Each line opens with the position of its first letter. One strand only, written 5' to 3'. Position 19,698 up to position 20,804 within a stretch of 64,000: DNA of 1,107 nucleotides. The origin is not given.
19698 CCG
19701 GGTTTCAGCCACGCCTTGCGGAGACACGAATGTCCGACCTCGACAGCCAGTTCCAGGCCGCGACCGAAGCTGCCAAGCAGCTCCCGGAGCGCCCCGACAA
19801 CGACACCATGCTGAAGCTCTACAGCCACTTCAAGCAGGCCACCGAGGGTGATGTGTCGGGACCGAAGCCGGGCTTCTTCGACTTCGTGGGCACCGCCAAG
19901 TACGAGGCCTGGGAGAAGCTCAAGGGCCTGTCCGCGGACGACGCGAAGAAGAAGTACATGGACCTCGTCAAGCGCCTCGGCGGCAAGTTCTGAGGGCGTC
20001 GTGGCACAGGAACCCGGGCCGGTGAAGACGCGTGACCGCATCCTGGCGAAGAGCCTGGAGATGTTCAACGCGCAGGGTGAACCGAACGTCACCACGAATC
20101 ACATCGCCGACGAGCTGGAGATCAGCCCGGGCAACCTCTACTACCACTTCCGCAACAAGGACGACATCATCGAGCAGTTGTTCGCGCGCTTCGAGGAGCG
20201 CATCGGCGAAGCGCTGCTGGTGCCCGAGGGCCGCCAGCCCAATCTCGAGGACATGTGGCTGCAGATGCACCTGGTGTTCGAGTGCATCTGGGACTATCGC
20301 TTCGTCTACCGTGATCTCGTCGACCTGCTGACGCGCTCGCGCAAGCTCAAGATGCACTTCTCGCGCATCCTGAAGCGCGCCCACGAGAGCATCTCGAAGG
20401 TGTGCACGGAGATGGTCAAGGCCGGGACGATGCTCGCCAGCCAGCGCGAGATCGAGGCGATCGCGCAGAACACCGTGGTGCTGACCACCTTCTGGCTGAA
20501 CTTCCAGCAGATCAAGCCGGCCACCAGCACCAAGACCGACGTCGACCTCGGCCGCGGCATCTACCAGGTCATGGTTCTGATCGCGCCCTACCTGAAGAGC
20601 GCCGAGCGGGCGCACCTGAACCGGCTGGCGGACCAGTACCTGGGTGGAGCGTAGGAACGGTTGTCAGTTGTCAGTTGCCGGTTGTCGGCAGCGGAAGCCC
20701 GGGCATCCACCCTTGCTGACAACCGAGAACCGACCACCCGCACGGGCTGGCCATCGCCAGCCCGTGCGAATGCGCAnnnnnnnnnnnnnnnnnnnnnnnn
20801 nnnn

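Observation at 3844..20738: The arm repeat unit differs between copies, yet the two arms of each copy co-vary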

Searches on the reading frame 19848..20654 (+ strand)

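Call 22: search_protein_families(library=ncbifam, proteins=[window:19848-20654:+])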
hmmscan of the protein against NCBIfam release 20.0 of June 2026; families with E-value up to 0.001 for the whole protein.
window:19848-20654:+ (268 aa): 10 families
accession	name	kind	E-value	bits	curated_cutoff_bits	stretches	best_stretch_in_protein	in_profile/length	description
NF051852.1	efflux_TF_MtrR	exception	1.6e-11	44.4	280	1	59-143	9-91/205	multidrug efflux system transcriptional repressor MtrR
NF041196.1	ScbR_bind_reg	equivalog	3e-09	37.3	150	1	59-141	5-88/191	ScbR family autoregulator-binding transcription factor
NF037937.1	septum_RefZ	equivalog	4.2e-08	33.3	180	1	62-227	1-170/195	forespore capture DNA-binding protein RefZ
NF007949.0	PRK10668.1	equivalog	5.8e-08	32.5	271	1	60-121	11-72/216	multidrug efflux transporter transcriptional repressor AcrR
NF010319.1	PRK13756.1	equivalog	1.2e-07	31.7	265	1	61-112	3-54/199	tetracycline resistance transcriptional repressor TetR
NF007430.0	PRK09975.1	equivalog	1.1e-06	27.9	274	1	59-113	10-64/220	acrEF/envCD operon transcriptional regulator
NF007015.0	PRK09480.1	equivalog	1.3e-06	28.1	120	1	56-119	6-69/197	nucleoid occlusion factor SlmA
NF053878.1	FATransRegFadRBac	equivalog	0.00025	20.9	200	1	63-194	6-139/190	fatty acid metabolism transcriptional regulator FadR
TIGR03384.1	betaine_BetI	equivalog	0.00032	20.4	201.3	1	62-118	10-66/189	choline-binding transcriptional repressor BetI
NF050111.1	TransRegSACE7040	equivalog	0.00074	19.5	250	0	61-119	2-60/186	SACE_7040 family transcriptional regulator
